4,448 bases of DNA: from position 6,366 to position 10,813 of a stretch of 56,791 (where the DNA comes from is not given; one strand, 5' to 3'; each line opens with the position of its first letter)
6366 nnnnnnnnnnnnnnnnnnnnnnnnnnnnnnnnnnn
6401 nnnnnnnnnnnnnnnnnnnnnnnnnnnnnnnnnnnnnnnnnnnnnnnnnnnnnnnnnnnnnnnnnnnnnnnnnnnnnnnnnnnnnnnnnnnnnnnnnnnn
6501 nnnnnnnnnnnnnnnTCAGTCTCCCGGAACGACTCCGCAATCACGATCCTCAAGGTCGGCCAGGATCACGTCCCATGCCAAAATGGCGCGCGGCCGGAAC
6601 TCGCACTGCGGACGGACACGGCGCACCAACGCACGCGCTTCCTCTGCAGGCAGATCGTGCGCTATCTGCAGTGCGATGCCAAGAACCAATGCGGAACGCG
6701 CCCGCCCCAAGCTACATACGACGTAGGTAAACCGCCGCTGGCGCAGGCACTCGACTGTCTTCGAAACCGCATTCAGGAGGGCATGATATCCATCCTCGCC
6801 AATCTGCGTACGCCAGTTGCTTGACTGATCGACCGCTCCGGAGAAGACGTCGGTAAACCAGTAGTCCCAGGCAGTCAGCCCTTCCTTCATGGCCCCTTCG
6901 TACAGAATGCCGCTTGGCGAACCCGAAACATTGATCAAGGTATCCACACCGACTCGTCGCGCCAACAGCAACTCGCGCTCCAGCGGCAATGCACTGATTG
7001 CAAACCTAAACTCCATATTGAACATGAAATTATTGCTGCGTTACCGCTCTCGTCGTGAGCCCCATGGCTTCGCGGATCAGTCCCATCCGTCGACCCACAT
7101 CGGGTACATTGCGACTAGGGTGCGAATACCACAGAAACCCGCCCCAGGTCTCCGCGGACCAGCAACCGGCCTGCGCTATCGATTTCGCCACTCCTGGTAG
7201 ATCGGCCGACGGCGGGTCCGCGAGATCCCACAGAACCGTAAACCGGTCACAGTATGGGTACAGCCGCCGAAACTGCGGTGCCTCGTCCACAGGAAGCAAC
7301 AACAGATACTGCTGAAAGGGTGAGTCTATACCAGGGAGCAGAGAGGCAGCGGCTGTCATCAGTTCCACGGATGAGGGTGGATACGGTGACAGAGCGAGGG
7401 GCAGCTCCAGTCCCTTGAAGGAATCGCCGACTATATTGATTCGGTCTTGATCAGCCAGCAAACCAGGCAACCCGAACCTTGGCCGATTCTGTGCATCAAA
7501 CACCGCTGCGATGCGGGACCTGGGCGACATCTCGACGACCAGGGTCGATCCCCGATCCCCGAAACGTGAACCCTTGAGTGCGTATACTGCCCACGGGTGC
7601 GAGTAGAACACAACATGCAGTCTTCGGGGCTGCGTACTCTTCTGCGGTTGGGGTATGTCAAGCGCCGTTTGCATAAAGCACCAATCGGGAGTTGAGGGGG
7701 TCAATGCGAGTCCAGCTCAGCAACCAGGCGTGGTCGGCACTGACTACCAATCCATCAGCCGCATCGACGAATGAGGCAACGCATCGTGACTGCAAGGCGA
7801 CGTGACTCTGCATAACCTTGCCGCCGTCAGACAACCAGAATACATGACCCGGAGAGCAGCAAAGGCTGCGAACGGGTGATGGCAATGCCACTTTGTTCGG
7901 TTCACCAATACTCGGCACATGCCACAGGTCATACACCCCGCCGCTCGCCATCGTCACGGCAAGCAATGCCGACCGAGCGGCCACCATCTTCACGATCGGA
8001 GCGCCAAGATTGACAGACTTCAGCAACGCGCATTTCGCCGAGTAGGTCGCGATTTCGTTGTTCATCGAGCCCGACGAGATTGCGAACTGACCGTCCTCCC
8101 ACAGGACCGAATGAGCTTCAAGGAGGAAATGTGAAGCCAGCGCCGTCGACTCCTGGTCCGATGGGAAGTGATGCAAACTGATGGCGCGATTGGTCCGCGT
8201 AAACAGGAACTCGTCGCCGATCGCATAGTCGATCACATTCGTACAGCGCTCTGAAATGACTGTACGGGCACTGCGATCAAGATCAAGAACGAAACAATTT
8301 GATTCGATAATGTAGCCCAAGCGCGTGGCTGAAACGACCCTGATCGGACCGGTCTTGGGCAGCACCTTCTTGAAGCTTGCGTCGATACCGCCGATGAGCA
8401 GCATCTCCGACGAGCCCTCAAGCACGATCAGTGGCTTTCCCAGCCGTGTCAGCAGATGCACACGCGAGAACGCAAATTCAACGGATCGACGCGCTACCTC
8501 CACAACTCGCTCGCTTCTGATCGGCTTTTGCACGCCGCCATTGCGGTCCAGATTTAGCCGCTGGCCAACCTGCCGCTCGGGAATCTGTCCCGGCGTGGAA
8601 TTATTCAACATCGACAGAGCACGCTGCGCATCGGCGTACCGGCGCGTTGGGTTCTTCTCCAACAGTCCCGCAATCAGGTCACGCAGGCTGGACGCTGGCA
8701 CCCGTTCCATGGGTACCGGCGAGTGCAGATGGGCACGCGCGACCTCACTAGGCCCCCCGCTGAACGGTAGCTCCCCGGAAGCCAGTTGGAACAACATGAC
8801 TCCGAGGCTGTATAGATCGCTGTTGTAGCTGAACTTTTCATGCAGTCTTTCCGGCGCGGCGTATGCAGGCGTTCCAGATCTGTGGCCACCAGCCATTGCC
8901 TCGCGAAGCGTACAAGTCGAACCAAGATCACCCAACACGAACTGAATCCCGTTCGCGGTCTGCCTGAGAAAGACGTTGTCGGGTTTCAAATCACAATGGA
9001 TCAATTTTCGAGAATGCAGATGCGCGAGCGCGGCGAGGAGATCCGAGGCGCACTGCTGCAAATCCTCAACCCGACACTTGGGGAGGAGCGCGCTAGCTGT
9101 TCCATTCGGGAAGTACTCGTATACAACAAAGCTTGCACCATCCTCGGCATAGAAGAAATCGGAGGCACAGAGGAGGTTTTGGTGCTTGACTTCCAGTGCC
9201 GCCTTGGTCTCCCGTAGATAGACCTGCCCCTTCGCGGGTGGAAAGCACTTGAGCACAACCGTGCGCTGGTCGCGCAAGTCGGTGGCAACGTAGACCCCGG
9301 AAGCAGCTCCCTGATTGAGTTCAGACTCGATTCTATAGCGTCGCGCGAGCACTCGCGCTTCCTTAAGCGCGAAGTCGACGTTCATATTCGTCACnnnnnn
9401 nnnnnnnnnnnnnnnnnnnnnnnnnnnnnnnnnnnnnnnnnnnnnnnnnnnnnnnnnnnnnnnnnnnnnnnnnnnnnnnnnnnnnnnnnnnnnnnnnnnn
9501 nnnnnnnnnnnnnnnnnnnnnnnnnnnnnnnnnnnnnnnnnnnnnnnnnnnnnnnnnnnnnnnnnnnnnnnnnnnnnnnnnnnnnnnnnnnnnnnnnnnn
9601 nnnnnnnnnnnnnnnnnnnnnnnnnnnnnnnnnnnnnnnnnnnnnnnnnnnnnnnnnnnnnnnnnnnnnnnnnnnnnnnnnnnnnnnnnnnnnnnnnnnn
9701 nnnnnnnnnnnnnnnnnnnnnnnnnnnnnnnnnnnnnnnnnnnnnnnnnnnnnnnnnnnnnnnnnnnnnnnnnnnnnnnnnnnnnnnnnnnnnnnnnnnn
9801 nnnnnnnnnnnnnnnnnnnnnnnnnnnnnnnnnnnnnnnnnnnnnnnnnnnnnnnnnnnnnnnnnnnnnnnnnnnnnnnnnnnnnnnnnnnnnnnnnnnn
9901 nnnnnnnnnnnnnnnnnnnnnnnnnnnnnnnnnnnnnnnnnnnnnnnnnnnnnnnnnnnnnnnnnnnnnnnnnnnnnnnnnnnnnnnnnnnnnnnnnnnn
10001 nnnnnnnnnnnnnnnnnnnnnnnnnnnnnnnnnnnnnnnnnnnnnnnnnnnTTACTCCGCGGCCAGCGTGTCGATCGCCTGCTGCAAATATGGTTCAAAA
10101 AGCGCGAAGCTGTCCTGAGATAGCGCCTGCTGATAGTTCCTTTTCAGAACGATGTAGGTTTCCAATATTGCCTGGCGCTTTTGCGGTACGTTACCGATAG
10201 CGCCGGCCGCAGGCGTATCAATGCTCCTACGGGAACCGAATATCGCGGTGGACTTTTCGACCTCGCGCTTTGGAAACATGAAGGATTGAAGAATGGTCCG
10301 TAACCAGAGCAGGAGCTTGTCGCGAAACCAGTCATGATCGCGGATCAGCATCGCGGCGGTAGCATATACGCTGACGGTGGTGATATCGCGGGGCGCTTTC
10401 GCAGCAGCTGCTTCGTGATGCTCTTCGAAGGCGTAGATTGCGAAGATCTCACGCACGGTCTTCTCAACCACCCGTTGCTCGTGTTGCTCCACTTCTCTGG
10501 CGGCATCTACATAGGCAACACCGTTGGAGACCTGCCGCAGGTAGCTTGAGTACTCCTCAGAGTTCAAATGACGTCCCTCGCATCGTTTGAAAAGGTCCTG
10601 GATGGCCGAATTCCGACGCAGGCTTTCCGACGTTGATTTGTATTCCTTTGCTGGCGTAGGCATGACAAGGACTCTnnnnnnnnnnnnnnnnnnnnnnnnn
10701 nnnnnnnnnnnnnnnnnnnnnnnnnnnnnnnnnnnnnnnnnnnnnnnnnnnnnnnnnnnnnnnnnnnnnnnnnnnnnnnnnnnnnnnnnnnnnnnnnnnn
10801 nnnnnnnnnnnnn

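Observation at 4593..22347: Self-contained bilin-synthesis plus phycobiliprotein-like globin operon in an apparently non-photosynthetic context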

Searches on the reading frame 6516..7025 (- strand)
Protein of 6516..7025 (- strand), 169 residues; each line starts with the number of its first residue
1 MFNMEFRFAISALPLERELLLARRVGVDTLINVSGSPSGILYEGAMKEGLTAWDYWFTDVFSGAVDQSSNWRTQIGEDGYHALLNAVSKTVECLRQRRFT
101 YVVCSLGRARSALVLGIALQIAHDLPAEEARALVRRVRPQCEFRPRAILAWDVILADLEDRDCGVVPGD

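Call 4: search_protein_families(library=pfam, proteins=[window:6516-7025:-], max_evalue=0.1)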
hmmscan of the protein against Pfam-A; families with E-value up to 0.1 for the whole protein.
window:6516-7025:- (169 aa): 1 family
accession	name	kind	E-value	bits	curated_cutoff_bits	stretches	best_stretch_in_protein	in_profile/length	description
PF00782.25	DSPc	-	0.048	13.9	33.5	1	81-140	56-116/133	Dual specificity phosphatase, catalytic domain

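Call 51: search_protein_families(library=ncbifam, proteins=[window:6516-7025:-], max_evalue=0.01)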
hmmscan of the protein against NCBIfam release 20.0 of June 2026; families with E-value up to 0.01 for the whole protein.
window:6516-7025:- (169 aa): 0 families

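Call 70: search_solved_structures(query=window:6516-7025:-, max_evalue=10)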
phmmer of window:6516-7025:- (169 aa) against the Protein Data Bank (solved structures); distinct sequences matched with E-value up to 10: 3.
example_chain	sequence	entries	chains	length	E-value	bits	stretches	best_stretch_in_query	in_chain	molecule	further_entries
3rgo_A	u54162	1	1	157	0.019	17.9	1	98-147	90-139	Protein-tyrosine phosphatase mitochondrial 1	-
3rgq_A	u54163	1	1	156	0.45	13.5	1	98-147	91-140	Protein-tyrosine phosphatase mitochondrial 1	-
7ezn_A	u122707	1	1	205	0.54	13.2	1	100-142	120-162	Protein-tyrosine-phosphatase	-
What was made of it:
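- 6516..7025 (-): Cys-based phosphatase of the dual-specificity/PTP type. DSPc 0.048 (call 4); PTPMT1 0.019 (call 70).
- On Cys-based protein phosphatases (PTP/DSP): PTPMT1 matches at 0.019 (call 70).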

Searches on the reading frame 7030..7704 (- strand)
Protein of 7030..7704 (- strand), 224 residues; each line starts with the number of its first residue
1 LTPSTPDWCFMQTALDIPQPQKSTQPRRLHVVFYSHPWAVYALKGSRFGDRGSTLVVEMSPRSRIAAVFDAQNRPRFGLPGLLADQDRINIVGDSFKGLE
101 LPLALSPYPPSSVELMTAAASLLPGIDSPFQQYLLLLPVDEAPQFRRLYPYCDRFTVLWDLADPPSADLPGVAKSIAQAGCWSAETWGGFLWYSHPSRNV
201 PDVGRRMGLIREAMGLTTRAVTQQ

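Call 4: search_protein_families(library=pfam, proteins=[window:7030-7704:-], max_evalue=0.1)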
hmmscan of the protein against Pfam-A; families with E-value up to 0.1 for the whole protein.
window:7030-7704:- (224 aa): 0 families

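Call 51: search_protein_families(library=ncbifam, proteins=[window:7030-7704:-], max_evalue=0.01)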
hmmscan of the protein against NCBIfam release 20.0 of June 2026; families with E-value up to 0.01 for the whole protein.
window:7030-7704:- (224 aa): 0 families

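Call 86: search_solved_structures(query=A7, max_evalue=10)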
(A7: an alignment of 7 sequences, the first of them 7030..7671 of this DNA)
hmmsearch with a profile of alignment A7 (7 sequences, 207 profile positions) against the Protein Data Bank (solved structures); distinct sequences matched with E-value up to 10: 1.
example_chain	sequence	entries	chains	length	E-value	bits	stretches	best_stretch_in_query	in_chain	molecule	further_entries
13go_A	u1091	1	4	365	1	11.8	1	66-117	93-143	Glycerol dehydrogenase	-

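Call 87: search_protein_families(library=pfam, alignment_id=A7, max_evalue=1)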
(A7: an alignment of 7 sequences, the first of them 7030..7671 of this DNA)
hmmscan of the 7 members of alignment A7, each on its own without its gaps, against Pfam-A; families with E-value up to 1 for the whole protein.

A. member 1, window:7030-7671:- (213 aa): 0 families

B. families by the number of members that match (of 7 scanned): 1 family
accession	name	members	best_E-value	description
PF20043.4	DUF6445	1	0.073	Family of unknown function (DUF6445)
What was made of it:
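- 7030..7674 (-): Orphan 214-aa protein (U224) with conserved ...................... motifs. No Pfam, NCBIfam or PDB match (calls 4, 51, 86, 87).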

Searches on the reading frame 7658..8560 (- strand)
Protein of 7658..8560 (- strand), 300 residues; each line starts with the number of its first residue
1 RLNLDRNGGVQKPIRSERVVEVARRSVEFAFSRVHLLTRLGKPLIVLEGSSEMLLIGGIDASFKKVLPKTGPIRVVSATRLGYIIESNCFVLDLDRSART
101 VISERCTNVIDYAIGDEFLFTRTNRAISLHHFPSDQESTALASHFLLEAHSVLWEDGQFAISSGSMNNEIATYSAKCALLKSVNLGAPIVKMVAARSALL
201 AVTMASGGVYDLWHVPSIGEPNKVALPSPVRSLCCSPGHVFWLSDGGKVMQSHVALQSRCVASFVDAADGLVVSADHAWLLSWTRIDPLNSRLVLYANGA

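Call 94: search_solved_structures(query=window:7658-8560:-, max_evalue=10)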
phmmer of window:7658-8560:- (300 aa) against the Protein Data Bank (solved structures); distinct sequences matched with E-value up to 10: 0.

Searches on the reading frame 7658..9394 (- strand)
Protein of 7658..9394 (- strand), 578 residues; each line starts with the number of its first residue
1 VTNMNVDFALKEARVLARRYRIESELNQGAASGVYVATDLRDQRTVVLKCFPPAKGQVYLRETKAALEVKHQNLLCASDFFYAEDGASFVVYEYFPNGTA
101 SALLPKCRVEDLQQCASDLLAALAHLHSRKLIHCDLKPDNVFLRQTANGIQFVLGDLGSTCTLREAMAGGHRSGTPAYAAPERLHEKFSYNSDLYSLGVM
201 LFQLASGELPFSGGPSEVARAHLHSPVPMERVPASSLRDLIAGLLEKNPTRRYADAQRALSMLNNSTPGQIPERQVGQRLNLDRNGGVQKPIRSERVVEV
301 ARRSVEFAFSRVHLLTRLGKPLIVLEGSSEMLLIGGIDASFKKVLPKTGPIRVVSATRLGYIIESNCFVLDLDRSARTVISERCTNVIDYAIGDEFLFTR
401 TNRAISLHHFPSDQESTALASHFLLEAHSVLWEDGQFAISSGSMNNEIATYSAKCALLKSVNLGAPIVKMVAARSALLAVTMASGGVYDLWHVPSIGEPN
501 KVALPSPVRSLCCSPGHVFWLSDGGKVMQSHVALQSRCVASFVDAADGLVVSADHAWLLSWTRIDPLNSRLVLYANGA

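Call 4: search_protein_families(library=pfam, proteins=[window:7658-9394:-], max_evalue=0.1)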
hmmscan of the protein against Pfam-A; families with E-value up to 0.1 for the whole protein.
window:7658-9394:- (578 aa): 5 families
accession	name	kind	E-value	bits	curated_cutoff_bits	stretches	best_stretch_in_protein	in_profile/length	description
PF00069.31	Pkinase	-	4.5e-36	125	31.7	1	20-257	1-255/263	Protein kinase domain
PF07714.23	PK_Tyr_Ser-Thr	-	8.1e-18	65.1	23.1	1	22-252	3-248/258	Protein tyrosine and serine/threonine kinase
PF14531.12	Kinase-like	-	0.00023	21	25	1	123-252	158-289/289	Kinase-like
PF01636.29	APH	-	0.0034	17.6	23.2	1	101-146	141-184/239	Phosphotransferase enzyme family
PF06293.20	Kdo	-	0.011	15.6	21.3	1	120-157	128-166/207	Lipopolysaccharide kinase (Kdo/WaaP) family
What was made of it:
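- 7658..9394 (-): Hanks-type Ser/Thr kinase with a ~300-aa C-terminal domain of unknown fold. Pkinase 4.5e-36 (call 4).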

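Call 51: search_protein_families(library=ncbifam, proteins=[window:7658-9394:-], max_evalue=0.01)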
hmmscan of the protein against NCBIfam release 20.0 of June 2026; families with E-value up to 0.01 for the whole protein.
window:7658-9394:- (578 aa): 11 families
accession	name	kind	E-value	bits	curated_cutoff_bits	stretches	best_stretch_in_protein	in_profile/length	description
NF033483.0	PknB_PASTA_kin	equivalog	2.6e-33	115.9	450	1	14-276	3-278/563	Stk1 family PASTA domain-containing Ser/Thr kinase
NF047741.1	antiphage_MADS6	equivalog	5.1e-33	114.5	460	2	114-268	303-462/612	methylation-associated defense system protein kinase MAD6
NF038150.1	lanthi_synth_IV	equivalog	1.4e-25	89.8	650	1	12-277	183-460/851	class IV lanthionine synthetase LanL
NF052427.1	StpK7MSMEG_1200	equivalog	3.5e-17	62.1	900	1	19-266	8-268/601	serine/threonine protein kinase StpK7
TIGR03903.1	TOMM_kin_cyc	equivalog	8.7e-16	57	705.75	1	59-259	25-240/1267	TOMM system kinase/cyclase fusion protein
NF033442.0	BREX_PglW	equivalog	3e-14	51.7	990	1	14-216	508-715/1391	BREX system serine/threonine kinase PglW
NF038151.1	lanthi_synth_III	equivalog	4.4e-11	41.9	575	2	112-262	338-478/833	class III lanthionine synthetase LanKC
NF053615.1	SerThrKinAfsKStmc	equivalog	1.6e-09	37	1300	1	116-256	118-258/809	protein serine/threonine kinase AfsK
NF043056.1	T4SS_LegK1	equivalog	3.8e-09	35.7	550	1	125-202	204-281/516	Dot/Icm T4SS effector kinase LegK1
NF009651.0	PRK13184.1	equivalog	8.1e-09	34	839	1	119-261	122-285/932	serine/threonine-protein kinase PknD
NF058632.1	SerThrKinPrkT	equivalog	6e-06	25.5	280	1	18-161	21-166/322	serine/threonine protein kinase PrkT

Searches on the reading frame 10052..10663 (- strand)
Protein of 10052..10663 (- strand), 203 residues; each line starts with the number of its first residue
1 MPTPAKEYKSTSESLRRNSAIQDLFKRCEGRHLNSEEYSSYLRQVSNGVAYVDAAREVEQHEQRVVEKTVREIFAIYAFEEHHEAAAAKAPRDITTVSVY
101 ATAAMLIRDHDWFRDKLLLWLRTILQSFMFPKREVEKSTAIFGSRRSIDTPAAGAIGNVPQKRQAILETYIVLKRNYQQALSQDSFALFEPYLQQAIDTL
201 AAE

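Call 4: search_protein_families(library=pfam, proteins=[window:10052-10663:-], max_evalue=0.1)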
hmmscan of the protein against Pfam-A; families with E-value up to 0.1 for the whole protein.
window:10052-10663:- (203 aa): 1 family
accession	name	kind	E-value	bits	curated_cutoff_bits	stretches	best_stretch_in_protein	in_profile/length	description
PF00502.25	Phycobilisome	-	4.9e-09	36.8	22.2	1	29-135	9-121/155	Phycobilisome protein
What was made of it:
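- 10052..10663 (-): Single-domain BBAG-1-type globin. The motif is KAPRD, with no Cys. PF00502 4.9e-9 (call 4).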

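Call 22: find_homologous_proteins(query=window:10052-10663:-, max_evalue=0.001)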
Query window:10052-10663:- (203 aa): 30 proteins with E <= 0.001 among 231 candidates.
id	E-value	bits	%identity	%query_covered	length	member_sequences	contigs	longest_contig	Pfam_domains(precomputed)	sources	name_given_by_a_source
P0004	4.3e-127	439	100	100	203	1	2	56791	PF00502.26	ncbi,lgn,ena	-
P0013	1.2e-81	291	67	100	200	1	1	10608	PF00502.26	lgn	-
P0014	3.8e-63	231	56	100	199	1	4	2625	PF00502.26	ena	-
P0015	1.8e-62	229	55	100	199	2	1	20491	PF00502.26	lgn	-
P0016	4.8e-62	227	54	100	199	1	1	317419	PF00502.26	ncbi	-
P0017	8.2e-62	226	58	94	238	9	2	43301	PF00502.26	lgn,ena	-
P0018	1.7e-61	225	57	95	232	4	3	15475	PF00502.26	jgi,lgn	-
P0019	1.1e-60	223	57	96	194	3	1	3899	PF00502.26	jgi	-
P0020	3.1e-60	221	54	100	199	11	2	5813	PF00502.26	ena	-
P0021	1.1e-59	220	56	94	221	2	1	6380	PF00502.26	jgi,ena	-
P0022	8.2e-58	213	54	94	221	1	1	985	PF00502.26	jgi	-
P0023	8.7e-58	213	57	95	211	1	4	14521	PF00502.26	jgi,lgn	-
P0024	3.6e-57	211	54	94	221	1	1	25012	PF00502.26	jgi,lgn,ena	-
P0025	3.7e-52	195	52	95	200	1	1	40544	PF00502.26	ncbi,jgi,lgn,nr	ncbi:MAG: hypothetical protein MUE46_04615 [Xanthomonadales bacterium]|jgi:hypothetical protein|nr:h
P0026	1.5e-49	187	50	96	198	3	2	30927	PF00502.26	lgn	-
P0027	2.1e-49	186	48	99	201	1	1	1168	PF00502.26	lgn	-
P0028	1.3e-47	180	48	94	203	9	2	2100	PF00502.26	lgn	-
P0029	2.0e-46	176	47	95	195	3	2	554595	PF00502.26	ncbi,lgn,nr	ncbi:hypothetical protein FK216_01345 [Moraxellaceae bacterium AER2_44_116]|nr:hypothetical protein 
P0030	9.5e-45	171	46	97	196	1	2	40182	PF00502.26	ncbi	ncbi:MAG: hypothetical protein ACFCBW_03360 [Candidatus Competibacterales bacterium]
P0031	1.6e-43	167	47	100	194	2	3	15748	PF00502.26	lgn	-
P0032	1.6e-42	164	47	99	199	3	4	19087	PF00502.26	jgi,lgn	jgi:hypothetical protein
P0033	2.6e-42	163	46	100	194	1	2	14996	PF00502.26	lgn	-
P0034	2.4e-40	157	45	93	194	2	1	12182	PF00502.26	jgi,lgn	-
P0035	1.8e-39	154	43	95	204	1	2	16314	PF00502.26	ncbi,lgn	-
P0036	8.7e-39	151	44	93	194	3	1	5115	PF00502.26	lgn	-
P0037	2.2e-37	147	46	84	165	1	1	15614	PF00502.26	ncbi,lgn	-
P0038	3.6e-36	143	39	100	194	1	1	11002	PF00502.26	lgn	-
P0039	3.3e-35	140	42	95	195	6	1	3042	PF00502.26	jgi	jgi:Phycobilisome protein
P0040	4.9e-34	136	40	94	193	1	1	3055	PF00502.26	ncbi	-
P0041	5.8e-13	67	32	90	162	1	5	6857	PF00502.26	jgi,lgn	jgi:hypothetical protein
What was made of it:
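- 10052..10663 (-): 30 homologues (call 22).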

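Call 51: search_protein_families(library=ncbifam, proteins=[window:10052-10663:-], max_evalue=0.01)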
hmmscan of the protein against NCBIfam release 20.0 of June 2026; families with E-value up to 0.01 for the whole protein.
window:10052-10663:- (203 aa): 0 families
